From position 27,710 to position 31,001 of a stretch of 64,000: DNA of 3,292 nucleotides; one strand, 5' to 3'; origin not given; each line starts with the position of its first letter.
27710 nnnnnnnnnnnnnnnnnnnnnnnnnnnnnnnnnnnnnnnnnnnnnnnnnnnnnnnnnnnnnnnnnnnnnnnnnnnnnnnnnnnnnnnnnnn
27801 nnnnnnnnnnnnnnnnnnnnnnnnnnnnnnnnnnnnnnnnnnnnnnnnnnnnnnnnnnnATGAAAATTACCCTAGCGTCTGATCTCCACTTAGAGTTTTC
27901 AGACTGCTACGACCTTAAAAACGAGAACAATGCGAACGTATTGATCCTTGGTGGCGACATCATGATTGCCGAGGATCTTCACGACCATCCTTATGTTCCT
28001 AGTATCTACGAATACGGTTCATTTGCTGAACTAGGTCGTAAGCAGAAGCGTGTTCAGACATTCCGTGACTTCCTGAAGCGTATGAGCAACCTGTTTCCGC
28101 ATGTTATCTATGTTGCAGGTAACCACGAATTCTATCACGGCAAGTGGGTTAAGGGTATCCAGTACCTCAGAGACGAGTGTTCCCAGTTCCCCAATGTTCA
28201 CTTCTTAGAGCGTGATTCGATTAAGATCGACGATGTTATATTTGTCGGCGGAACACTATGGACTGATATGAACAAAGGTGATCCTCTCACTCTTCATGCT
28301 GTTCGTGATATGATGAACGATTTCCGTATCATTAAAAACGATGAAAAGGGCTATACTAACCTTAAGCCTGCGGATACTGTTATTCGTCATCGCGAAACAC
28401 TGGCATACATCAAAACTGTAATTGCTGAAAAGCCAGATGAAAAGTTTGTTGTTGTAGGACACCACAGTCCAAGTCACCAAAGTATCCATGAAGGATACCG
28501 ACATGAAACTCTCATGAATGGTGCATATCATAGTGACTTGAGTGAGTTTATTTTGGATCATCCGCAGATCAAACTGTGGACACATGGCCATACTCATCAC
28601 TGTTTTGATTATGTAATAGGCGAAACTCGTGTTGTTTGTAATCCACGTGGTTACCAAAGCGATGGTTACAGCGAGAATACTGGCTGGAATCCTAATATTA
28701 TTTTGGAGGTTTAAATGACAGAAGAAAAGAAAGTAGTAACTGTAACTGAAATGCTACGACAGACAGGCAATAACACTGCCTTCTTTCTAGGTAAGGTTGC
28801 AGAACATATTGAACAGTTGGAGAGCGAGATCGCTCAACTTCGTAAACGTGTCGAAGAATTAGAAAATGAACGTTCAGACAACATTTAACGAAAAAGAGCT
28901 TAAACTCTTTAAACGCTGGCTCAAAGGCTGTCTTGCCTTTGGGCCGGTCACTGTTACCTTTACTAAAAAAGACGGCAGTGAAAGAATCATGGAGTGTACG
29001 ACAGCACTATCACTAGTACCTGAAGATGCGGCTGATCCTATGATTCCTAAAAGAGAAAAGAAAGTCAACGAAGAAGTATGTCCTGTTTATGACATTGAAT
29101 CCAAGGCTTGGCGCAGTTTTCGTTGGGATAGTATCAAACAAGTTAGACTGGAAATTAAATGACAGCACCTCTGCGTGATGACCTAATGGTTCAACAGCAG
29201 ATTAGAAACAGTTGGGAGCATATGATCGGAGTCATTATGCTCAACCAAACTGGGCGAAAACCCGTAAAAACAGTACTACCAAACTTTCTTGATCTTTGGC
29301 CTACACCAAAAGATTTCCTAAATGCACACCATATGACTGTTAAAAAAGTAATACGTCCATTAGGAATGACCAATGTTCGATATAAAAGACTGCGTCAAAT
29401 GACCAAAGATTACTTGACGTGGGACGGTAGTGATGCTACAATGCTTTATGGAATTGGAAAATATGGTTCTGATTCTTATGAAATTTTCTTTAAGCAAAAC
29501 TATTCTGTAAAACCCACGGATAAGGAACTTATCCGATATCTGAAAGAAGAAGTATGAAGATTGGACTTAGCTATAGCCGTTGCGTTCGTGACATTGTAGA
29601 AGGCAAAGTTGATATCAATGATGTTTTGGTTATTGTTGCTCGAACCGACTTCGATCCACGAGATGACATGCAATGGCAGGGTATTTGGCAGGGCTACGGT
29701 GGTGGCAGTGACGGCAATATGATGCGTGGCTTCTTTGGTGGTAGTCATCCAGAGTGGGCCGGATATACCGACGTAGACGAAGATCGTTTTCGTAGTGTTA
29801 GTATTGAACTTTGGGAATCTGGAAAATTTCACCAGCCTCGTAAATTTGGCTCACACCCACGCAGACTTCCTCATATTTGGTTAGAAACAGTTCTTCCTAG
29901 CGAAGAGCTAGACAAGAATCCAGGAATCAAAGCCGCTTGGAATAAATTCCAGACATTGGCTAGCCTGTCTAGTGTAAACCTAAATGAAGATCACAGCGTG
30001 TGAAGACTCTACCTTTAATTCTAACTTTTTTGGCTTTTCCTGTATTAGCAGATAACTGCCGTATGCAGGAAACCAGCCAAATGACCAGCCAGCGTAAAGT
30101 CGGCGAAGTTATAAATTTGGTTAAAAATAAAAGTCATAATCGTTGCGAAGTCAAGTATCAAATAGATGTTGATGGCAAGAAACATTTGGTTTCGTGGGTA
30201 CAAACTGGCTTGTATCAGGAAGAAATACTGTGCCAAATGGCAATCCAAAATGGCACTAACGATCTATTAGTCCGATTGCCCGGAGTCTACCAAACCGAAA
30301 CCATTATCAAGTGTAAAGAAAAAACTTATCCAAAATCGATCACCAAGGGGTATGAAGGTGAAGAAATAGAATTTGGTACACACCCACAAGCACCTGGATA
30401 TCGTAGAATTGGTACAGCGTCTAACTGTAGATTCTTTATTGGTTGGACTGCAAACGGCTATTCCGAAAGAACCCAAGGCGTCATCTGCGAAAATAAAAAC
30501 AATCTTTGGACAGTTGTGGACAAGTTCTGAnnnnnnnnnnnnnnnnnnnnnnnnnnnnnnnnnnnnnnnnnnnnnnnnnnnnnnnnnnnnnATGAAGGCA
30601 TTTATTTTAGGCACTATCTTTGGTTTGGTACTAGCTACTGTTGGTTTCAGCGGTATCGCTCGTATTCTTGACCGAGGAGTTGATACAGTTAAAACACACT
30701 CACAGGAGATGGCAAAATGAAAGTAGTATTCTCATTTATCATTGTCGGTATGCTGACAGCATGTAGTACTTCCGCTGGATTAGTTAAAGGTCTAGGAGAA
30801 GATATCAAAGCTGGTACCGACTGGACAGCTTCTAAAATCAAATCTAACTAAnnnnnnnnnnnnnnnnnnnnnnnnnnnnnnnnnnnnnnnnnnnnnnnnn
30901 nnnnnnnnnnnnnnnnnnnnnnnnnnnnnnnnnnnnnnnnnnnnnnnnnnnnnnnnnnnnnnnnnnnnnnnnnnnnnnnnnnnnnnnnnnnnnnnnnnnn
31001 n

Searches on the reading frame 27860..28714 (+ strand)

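Call 44: search_protein_families(library=pfam, proteins=[window:27860-28714:+], max_evalue=0.01)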
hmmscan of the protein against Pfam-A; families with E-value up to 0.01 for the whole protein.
window:27860-28714:+ (284 aa): 1 family
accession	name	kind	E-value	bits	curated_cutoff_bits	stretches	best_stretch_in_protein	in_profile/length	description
PF00149.33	Metallophos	-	1e-11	46.1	21.5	1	1-247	1-190/191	Calcineurin-like phosphoesterase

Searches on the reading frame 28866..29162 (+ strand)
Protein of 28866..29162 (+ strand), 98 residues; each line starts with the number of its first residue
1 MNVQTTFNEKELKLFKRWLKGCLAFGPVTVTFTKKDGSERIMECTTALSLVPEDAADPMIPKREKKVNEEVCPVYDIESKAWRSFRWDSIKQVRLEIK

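Call 44: search_protein_families(library=pfam, proteins=[window:28866-29162:+], max_evalue=0.01)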
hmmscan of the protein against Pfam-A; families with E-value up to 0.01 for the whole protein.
window:28866-29162:+ (98 aa): 1 family
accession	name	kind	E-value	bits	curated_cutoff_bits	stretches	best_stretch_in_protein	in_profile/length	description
PF10902.13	WYL_2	-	5.5e-13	49.5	26.7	1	23-90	8-73/74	WYL_2, Sm-like SH3 beta-barrel fold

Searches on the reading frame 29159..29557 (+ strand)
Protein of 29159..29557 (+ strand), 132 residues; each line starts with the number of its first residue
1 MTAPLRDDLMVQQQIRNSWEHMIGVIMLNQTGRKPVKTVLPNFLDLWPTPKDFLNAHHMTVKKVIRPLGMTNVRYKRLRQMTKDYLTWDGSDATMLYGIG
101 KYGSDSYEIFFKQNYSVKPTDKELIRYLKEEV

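Call 44: search_protein_families(library=pfam, proteins=[window:29159-29557:+], max_evalue=0.01)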
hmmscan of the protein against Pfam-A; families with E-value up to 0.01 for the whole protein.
window:29159-29557:+ (132 aa): 1 family
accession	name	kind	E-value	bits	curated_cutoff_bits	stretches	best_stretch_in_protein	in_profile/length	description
PF00730.31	HhH-GPD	-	2.5e-08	34.6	26.2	1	23-112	1-67/108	HhH-GPD superfamily base excision DNA repair protein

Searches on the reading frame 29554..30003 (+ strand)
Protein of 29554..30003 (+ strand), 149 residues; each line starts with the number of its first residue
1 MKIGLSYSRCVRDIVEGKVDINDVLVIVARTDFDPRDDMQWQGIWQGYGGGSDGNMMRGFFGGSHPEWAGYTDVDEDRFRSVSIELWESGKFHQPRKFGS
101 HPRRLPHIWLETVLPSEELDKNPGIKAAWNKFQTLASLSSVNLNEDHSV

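Call 44: search_protein_families(library=pfam, proteins=[window:29554-30003:+], max_evalue=0.01)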
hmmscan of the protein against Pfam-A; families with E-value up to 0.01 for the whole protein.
window:29554-30003:+ (149 aa): 0 families

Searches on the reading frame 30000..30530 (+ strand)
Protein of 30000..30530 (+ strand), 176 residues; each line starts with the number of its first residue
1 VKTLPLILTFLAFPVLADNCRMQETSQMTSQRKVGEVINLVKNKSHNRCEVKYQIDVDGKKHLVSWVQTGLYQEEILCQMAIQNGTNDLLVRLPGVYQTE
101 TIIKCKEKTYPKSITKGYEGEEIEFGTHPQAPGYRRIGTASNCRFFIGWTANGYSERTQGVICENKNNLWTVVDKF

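Call 3: search_protein_families(library=pfam, proteins=[window:30000-30530:+], max_evalue=1)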
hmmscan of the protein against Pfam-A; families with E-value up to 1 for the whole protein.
window:30000-30530:+ (176 aa): 0 families

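Call 4: search_protein_families(library=phrogs, proteins=[window:30000-30530:+], max_evalue=0.01)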
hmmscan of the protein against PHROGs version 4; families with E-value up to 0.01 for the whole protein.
window:30000-30530:+ (176 aa): 0 families

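Call 6: search_protein_families(library=ncbifam, proteins=[window:30000-30530:+], max_evalue=1)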
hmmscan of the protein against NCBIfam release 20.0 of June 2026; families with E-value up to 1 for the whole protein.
window:30000-30530:+ (176 aa): 1 family
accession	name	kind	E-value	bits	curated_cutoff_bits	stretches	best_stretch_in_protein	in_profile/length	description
TIGR02410.1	carnitine_TMLD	equivalog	0.041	13.4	268.3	1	16-68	7-56/362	trimethyllysine dioxygenase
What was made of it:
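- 30000..30530 (+): sec176: secreted periplasmic protein with a Sec signal peptide (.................|DN) and 6 Cys. It is a backbone gene upstream of cassette A. No Pfam, PHROG or NCBIfam family (calls 3, 4, 6).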

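Call 42: search_protein_families(library=padloc, proteins=[window:30000-30530:+], max_evalue=0.1)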
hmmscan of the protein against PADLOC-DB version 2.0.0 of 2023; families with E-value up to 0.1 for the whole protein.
window:30000-30530:+ (176 aa): 0 families

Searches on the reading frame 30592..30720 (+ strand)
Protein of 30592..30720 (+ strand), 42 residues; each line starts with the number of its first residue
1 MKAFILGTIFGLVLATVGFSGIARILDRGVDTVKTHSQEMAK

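Call 3: search_protein_families(library=pfam, proteins=[window:30592-30720:+], max_evalue=1)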
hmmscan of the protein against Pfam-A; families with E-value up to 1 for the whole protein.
window:30592-30720:+ (42 aa): 0 families

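Call 4: search_protein_families(library=phrogs, proteins=[window:30592-30720:+], max_evalue=0.01)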
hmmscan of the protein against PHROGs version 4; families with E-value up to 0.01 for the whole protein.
window:30592-30720:+ (42 aa): 0 families

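Call 6: search_protein_families(library=ncbifam, proteins=[window:30592-30720:+], max_evalue=1)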
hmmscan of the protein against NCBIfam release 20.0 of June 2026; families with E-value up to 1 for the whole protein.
window:30592-30720:+ (42 aa): 0 families
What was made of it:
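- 30592..30720 (+): tm42: 42-aa single-pass membrane peptide with an N-terminal TM helix and a 20-aa polar tail. It is the first gene of cassette A. No family hit (calls 3, 4, 6).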

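Call 42: search_protein_families(library=padloc, proteins=[window:30592-30720:+], max_evalue=0.1)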
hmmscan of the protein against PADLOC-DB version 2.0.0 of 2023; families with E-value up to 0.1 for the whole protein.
window:30592-30720:+ (42 aa): 0 families

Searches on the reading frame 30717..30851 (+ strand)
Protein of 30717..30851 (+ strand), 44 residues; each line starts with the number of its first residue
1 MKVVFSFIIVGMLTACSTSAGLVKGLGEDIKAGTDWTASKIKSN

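Call 3: search_protein_families(library=pfam, proteins=[window:30717-30851:+], max_evalue=1)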
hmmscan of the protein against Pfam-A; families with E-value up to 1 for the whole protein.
window:30717-30851:+ (44 aa): 0 families

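Call 4: search_protein_families(library=phrogs, proteins=[window:30717-30851:+], max_evalue=0.01)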
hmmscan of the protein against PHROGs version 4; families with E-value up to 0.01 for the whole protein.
window:30717-30851:+ (44 aa): 0 families

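Call 6: search_protein_families(library=ncbifam, proteins=[window:30717-30851:+], max_evalue=1)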
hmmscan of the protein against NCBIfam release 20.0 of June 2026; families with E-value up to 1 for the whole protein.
window:30717-30851:+ (44 aa): 3 families
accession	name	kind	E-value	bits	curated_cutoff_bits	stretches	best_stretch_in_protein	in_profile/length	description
NF007487.1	PRK10081.1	equivalog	0.005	16.5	94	1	5-34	10-36/48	lipoprotein toxin entericidin B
NF041529.1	LvhB7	equivalog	0.028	14.1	70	1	1-19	1-19/45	T4SS-associated protein LvhB7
NF007319.0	PRK09810.1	equivalog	0.035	14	86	1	7-31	10-30/41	lipoprotein antitoxin entericidin A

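Call 20: find_homologous_proteins(query=A1, max_evalue=0.01)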
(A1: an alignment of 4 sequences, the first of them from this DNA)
Query A1 (4 sequences) (44 aa, profile of the alignment): 167 proteins with E <= 0.01 among 169 candidates; the best 120 are listed.
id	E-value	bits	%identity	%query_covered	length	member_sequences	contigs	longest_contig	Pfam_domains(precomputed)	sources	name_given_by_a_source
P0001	2.2e-25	106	73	100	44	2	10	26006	-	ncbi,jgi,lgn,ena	jgi:predicted small secreted protein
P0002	3.4e-25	105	75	100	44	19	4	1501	-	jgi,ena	jgi:predicted small secreted protein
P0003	6.5e-25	104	91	100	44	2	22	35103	-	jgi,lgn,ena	-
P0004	1.8e-24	103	84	100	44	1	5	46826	-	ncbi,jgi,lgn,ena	jgi:predicted small secreted protein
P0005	2.6e-24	102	93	100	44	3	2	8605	-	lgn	-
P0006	6.1e-23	98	75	100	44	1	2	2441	-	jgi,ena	-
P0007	1.8e-22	96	75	100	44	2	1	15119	-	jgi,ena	jgi:predicted small secreted protein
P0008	1.9e-22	96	61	100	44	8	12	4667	-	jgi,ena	jgi:predicted small secreted protein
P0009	6.6e-22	95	75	100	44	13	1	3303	-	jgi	jgi:predicted small secreted protein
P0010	8.9e-22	94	61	100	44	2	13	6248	-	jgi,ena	jgi:predicted small secreted protein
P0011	9.3e-22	94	77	100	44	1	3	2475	-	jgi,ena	jgi:predicted small secreted protein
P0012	1.2e-21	94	73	100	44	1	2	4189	-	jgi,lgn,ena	jgi:predicted small secreted protein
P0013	1.2e-21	94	77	100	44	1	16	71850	-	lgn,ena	-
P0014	1.2e-21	94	75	100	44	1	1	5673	-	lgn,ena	-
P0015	1.4e-21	94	75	100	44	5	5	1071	-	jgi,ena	jgi:predicted small secreted protein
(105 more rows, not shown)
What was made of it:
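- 30717..30851 (+): lipo44: 44-aa entericidin-like lipoprotein with lipobox LTAC (Cys16, +2 Ser) and the motif G-L-G-E-D-I. It carries a 4-residue insertion relative to the 38-aa form. The family has 167 metagenomic proteins (call 20).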

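Call 22: search_protein_families(library=pfam, alignment_id=A2, max_evalue=1)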
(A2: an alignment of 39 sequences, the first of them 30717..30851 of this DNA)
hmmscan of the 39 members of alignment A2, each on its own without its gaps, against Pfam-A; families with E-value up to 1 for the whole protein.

A. member 1, window:30717-30851:+ (44 aa): 0 families

B. families by the number of members that match (of 39 scanned): 7 families
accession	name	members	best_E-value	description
PF08085.16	Entericidin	33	0.00062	Entericidin EcnA/B family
PF08139.17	LPAM_1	13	0.0046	Prokaryotic membrane lipoprotein lipid attachment site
PF25682.1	Phage_VG64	7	0.076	Mycobacterium phage VG64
PF09610.15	Myco_arth_vir_N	5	0.018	Mycoplasma virulence signal region (Myco_arth_vir_N)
PF13627.12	LptM_cons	3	0.72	LPS-assembly lipoprotein LptM, conserved region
PF23964.1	DUF7292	1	0.016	Family of unknown function (DUF7292)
PF20487.3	DUF6726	1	0.24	Family of unknown function (DUF6726)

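Call 23: search_protein_families(library=ncbifam, alignment_id=A2, max_evalue=1)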
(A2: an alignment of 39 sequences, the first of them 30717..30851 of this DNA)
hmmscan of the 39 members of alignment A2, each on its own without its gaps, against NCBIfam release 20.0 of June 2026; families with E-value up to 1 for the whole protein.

A. member 1, window:30717-30851:+ (44 aa): 3 families
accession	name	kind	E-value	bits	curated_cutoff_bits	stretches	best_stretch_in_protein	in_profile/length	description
NF007487.1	PRK10081.1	equivalog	0.005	16.5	94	1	5-34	10-36/48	lipoprotein toxin entericidin B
NF041529.1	LvhB7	equivalog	0.028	14.1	70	1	1-19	1-19/45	T4SS-associated protein LvhB7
NF007319.0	PRK09810.1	equivalog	0.035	14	86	1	7-31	10-30/41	lipoprotein antitoxin entericidin A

B. families by the number of members that match (of 39 scanned): 20 families
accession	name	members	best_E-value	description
NF007487.1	PRK10081.1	37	3.5e-08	lipoprotein toxin entericidin B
NF007319.0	PRK09810.1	33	0.00044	lipoprotein antitoxin entericidin A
NF041529.1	LvhB7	32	0.0022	T4SS-associated protein LvhB7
NF046038.1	NGK_0946_fam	15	0.0087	NGK_0946 family protein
TIGR02184.2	Myco_arth_vir_N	8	0.04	MspA/MspB/MIB-like signal-anchor domain-contatining protein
NF047847.2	SS_mature_LptM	6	0.042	LPS translocon maturation chaperone LptM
NF052367.1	entericidin_domain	4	0.038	entericidin domain-containing protein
NF010433.1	PRK13859.1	3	0.04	type IV secretion system lipoprotein VirB7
NF033894.1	Eex_IncN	3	0.064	EexN family lipoprotein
NF038367.1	OM_lipo_TUL4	2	0.0054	TUL4 family lipoprotein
NF047408.1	SA0632_fam_LP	2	0.05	SA0632 family lipoprotein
NF040598.1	Ala_zip_lipo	2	0.12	Lpp/OprI family alanine-zipper lipoprotein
NF041428.1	TrsH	1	0.05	TrsH/TraH family protein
NF007830.1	PRK10540.1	1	0.052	osmotically-inducible lipoprotein OsmB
NF010457.0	PRK13883.1-4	1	0.062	conjugal transfer protein TrbH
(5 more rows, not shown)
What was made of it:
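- On Entericidin EcnA/B (PF08085): In the family, 33 of 39 members hit PF08085 (best E 6e-4) and 37 of 39 hit EcnB (best E 3.5e-8) (calls 22, 23).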

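Call 42: search_protein_families(library=padloc, proteins=[window:30717-30851:+], max_evalue=0.1)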
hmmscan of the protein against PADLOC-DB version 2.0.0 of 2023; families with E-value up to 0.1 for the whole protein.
window:30717-30851:+ (44 aa): 0 families

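Call 49: find_related_loci(query=A2, collection=viral_contigs, flank=3500)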
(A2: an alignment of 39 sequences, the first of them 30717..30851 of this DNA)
Query A2 (44 aa) in viral_contigs; peptide patterns used: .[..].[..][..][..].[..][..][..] (x = any residue, [..] = any of these).
62 stretches matched a pattern; 54 encode a relative of the query (tblastn E <= 1e-3); 54 distinct loci.
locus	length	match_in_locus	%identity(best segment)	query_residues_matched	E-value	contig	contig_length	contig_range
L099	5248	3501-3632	84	1-44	4e-21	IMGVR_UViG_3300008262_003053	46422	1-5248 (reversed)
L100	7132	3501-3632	84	1-44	4e-21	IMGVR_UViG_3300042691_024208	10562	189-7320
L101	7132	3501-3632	75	1-44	3e-18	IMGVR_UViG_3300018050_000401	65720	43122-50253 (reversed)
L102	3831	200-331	75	1-44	3e-18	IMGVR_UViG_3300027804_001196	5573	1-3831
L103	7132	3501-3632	75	1-44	2e-17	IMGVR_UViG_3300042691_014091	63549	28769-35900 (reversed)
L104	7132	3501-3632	75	1-44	2e-17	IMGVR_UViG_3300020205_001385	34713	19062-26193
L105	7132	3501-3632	75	1-44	2e-17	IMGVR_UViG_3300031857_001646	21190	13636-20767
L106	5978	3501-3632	70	1-44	2e-17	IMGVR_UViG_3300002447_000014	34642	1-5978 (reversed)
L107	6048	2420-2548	65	1-43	2e-15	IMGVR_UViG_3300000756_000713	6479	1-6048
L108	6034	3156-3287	64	1-44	7e-15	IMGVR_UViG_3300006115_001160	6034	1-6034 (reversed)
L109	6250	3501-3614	52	1-42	2e-9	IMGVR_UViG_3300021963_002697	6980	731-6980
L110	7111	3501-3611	46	1-41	3e-8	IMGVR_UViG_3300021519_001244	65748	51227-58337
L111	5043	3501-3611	44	1-41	5e-7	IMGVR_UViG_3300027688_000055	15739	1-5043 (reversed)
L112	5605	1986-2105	45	1-44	4e-7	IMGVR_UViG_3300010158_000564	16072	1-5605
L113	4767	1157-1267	41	1-41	1e-6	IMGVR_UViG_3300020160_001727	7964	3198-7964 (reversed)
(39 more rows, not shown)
